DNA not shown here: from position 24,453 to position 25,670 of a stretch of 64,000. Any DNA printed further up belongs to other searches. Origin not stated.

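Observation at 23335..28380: A roughly 5 kb accessory island sits among heptose-pathway genes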

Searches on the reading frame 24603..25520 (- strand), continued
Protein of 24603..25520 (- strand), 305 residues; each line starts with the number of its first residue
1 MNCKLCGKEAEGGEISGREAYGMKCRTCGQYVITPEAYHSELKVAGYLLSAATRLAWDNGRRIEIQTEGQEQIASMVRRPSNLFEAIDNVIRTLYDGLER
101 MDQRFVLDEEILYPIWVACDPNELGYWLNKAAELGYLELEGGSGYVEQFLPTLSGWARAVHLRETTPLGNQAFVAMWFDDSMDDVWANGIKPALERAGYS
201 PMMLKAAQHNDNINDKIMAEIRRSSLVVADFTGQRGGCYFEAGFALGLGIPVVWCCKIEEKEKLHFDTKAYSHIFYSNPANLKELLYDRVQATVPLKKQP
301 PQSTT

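Call 75: find_related_loci(query=A2, collection=viral_contigs, flank=5000)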
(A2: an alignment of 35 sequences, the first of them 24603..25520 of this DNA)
Query A2 (305 aa) in viral_contigs; peptide patterns used: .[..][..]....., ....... (x = any residue, [..] = any of these).
70 stretches matched a pattern; 34 encode a relative of the query (tblastn E <= 1e-3); 34 distinct loci.
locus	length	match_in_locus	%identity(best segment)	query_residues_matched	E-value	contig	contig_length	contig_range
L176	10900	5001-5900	35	3-294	1e-51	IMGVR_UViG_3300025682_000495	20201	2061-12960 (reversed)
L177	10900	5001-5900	35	3-294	1e-51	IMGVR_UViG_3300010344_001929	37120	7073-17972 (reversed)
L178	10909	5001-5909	33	3-294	3e-49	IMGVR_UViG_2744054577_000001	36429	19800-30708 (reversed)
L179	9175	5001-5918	35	3-294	3e-49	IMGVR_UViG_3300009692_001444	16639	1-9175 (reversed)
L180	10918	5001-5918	35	3-294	3e-49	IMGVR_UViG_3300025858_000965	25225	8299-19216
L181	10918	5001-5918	35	3-294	3e-49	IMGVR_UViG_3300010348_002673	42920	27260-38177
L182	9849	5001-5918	35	3-294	3e-49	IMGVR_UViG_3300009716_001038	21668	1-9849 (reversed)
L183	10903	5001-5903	36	3-294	6e-49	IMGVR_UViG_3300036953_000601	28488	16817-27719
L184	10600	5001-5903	36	3-294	6e-49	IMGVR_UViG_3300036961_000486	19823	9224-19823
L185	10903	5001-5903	36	3-294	6e-49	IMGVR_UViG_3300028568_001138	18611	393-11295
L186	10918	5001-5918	35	3-294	3e-49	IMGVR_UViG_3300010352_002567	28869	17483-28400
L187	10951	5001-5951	32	3-298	9e-48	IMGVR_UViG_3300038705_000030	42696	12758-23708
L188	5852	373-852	49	146-298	4e-46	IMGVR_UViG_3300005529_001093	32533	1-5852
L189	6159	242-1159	32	3-294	1e-44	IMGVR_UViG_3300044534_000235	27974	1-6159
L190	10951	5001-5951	33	3-298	3e-43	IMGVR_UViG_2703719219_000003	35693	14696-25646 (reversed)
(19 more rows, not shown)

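Call 85: search_dna_similar(query=window:24603-25520:-, collection=phages, mode=protein, max_evalue=0.00001, max_rows=12)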
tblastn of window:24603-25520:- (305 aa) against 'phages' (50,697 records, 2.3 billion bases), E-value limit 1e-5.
Records with a match: 21; places in all: 21; records where one place covers at least 80% of the query: 0.
Best place of each record, by identity: <60% 21.
By first word of the organism name: Streptococcus 21.
By host as written in the record: Streptococcus pneumoniae 10B00617 2; Streptococcus pyogenes MGAS315 2; Streptococcus mitis SF100 2; Streptococcus agalactiae ERR126810 1; Streptococcus agalactiae JN_AR_GBS406 1; Streptococcus agalactiae JN_AR_GBS376 1; Streptococcus agalactiae Gottschalk_1002A 1; Streptococcus agalactiae JN_AR_GBS78 1; and 10 more.
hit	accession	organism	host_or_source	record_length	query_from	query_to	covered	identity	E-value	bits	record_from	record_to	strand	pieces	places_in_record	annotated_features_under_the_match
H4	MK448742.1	Streptococcus phage Javan37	Streptococcus agalactiae ERR126810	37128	183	294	37%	29.5%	2e-6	55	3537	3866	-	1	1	hypothetical protein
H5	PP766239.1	Streptococcus phage phiGBSVK-E2_GBSInt11.1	Streptococcus agalactiae JN_AR_GBS406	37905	183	294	37%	29.5%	2e-6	55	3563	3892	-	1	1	hypothetical protein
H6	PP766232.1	Streptococcus phage phiGBSVK-E1_GBSInt11.1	Streptococcus agalactiae JN_AR_GBS376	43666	183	294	37%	29.5%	2e-6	55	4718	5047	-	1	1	hypothetical protein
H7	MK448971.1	Streptococcus phage Javan52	Streptococcus agalactiae ...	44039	183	294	37%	29.5%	2e-6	55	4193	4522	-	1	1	hypothetical protein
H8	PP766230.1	Streptococcus phage phiGBSVK-E1_GBSInt3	Streptococcus agalactiae JN_AR_GBS78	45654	183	294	37%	29.5%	2e-6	55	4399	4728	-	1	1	hypothetical protein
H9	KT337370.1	Streptococcus phage phiARI0923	Streptococcus pneumoniae 10B00617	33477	180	277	32%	31.6%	2e-7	58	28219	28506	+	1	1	hypothetical protein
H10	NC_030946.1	Streptococcus phage phiARI0923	Streptococcus pneumoniae 10B00617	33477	180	277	32%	31.6%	2e-7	58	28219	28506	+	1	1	hypothetical protein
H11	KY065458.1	Streptococcus phage IPP17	Streptococcus pneumoniae 23F/5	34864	180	277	32%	31.6%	2e-7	58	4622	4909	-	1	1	hypothetical protein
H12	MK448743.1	Streptococcus phage Javan371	Streptococcus parasanguinis 318_SPAR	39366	183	276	31%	33.0%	3e-8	61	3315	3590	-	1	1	hypothetical protein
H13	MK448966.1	Streptococcus phage Javan508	Streptococcus pyogenes MGAS315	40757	183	276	31%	33.0%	3e-8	61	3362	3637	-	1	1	hypothetical protein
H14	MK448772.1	Streptococcus phage Javan483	Streptococcus pyogenes GA03799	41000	183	276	31%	33.0%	3e-8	61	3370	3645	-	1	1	hypothetical protein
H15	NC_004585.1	Streptococcus phage 315.2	Streptococcus pyogenes MGAS315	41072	183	276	31%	33.0%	3e-8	61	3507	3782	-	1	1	hypothetical protein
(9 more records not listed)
